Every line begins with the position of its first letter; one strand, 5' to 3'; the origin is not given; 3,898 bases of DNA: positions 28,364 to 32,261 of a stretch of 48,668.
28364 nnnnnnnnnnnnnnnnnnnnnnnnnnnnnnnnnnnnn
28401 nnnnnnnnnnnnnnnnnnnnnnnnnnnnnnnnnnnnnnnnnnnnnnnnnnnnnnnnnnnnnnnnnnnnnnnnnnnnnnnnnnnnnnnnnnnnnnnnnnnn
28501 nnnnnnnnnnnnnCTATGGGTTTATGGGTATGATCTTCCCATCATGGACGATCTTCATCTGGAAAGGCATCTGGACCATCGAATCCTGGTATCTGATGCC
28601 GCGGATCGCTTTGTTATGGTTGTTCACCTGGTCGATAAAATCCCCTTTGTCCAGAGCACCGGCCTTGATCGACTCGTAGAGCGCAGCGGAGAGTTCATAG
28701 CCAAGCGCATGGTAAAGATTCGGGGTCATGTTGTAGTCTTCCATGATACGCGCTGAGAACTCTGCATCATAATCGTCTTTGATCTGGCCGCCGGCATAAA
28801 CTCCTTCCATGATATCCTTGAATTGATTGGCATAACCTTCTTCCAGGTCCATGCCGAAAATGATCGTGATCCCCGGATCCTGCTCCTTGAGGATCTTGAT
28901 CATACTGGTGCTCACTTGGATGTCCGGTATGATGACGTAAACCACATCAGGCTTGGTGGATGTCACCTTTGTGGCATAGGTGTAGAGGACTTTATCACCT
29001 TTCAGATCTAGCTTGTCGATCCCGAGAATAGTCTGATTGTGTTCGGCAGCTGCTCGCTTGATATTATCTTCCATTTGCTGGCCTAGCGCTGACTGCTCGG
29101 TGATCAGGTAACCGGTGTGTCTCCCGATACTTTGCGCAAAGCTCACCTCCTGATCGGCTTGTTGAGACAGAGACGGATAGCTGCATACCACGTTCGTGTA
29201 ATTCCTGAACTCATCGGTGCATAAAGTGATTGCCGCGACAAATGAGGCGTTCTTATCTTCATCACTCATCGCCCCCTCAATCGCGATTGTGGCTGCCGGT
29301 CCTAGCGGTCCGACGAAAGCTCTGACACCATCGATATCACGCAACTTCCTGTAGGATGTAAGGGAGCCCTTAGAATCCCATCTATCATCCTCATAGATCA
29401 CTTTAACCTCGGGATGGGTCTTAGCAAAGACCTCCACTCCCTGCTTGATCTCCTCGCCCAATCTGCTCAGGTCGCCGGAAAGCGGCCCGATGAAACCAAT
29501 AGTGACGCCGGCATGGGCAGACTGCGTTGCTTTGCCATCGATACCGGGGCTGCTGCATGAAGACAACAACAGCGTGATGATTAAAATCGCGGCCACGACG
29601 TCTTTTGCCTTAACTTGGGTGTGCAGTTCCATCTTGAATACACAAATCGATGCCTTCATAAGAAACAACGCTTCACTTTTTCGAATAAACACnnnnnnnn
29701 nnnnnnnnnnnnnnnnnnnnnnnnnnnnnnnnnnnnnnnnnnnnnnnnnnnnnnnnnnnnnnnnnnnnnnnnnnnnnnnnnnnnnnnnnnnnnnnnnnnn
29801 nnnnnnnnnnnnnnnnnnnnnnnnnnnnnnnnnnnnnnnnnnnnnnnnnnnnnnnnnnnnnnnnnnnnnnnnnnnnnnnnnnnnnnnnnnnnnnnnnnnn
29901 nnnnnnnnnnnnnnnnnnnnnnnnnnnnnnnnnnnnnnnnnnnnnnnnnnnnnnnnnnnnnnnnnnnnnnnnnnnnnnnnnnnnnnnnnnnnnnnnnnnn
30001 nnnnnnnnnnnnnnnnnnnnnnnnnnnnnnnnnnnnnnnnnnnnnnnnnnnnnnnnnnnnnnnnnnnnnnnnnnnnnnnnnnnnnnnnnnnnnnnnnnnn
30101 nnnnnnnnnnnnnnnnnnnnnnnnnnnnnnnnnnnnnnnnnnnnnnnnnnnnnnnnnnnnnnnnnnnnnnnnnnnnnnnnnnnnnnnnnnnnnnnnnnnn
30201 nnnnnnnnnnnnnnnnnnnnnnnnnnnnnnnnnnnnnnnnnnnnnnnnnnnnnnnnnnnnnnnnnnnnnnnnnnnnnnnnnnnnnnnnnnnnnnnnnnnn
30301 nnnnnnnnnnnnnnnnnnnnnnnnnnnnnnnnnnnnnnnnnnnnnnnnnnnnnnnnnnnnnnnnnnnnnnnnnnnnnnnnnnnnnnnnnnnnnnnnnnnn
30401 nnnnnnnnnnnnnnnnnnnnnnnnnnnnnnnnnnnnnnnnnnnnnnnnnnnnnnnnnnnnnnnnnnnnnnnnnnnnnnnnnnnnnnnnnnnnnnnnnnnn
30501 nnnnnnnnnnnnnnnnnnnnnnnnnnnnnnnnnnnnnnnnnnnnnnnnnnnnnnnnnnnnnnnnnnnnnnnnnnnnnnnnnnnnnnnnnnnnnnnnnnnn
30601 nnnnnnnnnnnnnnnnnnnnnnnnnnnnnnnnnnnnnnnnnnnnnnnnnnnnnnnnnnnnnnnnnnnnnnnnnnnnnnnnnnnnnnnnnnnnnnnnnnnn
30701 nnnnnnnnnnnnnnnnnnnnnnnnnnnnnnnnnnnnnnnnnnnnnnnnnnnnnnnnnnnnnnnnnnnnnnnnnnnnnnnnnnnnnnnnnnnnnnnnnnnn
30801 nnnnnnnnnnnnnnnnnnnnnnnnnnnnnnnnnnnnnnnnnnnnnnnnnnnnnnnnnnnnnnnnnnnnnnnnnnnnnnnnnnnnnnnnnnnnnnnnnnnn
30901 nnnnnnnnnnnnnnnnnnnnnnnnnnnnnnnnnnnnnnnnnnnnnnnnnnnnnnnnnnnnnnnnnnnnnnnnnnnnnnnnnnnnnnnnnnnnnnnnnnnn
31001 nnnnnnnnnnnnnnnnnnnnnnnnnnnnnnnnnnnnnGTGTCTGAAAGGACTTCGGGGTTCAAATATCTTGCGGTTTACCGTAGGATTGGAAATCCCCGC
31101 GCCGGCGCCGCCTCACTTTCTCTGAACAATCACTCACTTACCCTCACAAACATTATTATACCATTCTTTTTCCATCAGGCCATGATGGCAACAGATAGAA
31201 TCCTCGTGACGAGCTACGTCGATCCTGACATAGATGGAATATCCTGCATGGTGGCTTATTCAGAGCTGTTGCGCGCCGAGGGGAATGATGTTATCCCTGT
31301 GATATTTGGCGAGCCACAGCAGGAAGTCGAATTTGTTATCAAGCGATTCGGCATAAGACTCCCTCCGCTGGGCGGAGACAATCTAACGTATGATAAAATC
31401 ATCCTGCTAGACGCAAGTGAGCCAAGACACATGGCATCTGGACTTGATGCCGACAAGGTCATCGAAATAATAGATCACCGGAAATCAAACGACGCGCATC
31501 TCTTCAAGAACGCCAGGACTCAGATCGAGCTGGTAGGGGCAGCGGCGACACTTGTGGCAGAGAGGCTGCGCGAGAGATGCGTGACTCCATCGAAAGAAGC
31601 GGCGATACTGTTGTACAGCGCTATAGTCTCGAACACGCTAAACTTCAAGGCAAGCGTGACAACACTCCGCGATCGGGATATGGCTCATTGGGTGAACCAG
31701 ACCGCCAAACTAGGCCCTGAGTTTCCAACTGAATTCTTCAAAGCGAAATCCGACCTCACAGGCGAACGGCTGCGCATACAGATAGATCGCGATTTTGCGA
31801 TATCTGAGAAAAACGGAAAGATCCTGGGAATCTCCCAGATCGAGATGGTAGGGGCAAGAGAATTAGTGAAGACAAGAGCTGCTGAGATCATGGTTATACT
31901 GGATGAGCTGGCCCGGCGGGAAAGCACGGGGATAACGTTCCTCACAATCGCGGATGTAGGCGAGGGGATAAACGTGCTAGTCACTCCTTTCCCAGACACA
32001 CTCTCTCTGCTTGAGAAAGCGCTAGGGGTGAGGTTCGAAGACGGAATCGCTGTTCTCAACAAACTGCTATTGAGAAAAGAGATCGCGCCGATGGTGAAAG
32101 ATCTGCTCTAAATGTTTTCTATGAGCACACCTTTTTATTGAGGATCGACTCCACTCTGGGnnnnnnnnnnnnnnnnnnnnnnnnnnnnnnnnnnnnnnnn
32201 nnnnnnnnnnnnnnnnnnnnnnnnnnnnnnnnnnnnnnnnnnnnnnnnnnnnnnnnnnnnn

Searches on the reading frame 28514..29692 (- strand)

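Call 61: search_protein_families(library=pfam, proteins=[window:28514-29692:-], max_evalue=0.00001)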
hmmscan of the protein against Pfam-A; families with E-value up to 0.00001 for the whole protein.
window:28514-29692:- (392 aa): 1 family
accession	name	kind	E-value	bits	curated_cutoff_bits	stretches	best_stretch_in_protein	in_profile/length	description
PF13458.12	Peripla_BP_6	-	2.1e-26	93.9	31.7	1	63-366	2-311/343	Periplasmic binding protein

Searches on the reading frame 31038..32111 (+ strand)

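Call 61: search_protein_families(library=pfam, proteins=[window:31038-32111:+], max_evalue=0.00001)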
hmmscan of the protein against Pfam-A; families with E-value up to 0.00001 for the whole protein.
window:31038-32111:+ (357 aa): 2 families
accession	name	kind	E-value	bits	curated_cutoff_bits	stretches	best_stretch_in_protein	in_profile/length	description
PF02833.19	DHHA2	-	3.6e-10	40.7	27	1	232-355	2-125/126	DHHA2 domain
PF01368.27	DHH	-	2.4e-09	38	28.1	1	54-196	1-125/125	DHH family, N-terminal domain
